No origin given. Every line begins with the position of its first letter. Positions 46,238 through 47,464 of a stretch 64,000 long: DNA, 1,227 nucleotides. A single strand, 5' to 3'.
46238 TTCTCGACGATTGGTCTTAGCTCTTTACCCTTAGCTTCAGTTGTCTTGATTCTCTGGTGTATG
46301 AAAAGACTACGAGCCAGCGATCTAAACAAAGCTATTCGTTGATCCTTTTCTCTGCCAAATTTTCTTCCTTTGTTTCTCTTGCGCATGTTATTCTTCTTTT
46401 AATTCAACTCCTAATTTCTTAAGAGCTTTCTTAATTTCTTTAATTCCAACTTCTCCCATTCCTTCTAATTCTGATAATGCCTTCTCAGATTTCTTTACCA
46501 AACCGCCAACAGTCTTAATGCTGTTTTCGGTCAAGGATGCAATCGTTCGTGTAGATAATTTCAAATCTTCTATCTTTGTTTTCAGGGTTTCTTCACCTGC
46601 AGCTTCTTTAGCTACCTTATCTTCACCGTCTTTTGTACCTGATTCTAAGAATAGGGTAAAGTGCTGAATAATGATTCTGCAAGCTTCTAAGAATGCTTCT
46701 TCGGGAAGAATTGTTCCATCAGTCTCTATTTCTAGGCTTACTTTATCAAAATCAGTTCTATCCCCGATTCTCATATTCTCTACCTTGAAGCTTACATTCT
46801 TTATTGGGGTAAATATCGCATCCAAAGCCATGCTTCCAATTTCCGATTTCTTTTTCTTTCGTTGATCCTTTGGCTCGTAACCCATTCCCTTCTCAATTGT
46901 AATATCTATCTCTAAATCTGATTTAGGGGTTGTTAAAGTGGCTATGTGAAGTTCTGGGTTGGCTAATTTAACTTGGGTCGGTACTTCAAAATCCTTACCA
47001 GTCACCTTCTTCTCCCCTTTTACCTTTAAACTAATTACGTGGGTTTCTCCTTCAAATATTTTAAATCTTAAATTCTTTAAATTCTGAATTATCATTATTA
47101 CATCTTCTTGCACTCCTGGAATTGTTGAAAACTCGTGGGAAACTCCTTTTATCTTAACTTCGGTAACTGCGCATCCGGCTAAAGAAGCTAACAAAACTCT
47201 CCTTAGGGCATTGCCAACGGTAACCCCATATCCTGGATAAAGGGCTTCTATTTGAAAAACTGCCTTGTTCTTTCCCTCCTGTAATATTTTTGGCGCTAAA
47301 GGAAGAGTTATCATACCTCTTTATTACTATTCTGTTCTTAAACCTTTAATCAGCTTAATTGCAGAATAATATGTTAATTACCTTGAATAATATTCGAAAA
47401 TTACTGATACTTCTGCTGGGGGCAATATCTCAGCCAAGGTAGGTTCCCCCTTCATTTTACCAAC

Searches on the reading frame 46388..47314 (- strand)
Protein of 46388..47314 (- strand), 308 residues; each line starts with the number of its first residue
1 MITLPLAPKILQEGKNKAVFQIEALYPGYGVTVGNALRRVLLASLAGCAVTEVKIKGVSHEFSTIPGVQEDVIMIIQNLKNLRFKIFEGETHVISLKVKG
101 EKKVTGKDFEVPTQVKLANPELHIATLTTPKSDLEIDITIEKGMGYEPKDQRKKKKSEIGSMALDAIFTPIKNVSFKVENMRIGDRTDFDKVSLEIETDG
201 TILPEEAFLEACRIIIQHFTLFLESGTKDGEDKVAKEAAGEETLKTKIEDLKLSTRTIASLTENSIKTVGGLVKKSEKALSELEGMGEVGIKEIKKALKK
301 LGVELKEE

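Call 83: list_cluster_members(proteins=[P0001, window:46388-47314:-, window:41849-43033:-, window:44567-44857:-, window:41448-41717:-])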
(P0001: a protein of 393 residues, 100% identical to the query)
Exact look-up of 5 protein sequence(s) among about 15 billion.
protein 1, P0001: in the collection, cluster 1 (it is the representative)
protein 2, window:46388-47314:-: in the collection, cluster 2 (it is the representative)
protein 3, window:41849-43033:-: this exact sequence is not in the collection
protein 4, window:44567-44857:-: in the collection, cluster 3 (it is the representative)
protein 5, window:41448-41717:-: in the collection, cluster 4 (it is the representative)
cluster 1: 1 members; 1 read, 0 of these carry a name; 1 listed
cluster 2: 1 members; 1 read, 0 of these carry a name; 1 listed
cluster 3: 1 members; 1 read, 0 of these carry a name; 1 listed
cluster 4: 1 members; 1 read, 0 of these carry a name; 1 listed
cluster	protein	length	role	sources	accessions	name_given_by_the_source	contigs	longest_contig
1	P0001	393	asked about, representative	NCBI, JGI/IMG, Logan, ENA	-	-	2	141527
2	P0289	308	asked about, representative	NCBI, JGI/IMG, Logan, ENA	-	-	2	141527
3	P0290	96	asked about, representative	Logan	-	-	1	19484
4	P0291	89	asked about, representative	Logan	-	-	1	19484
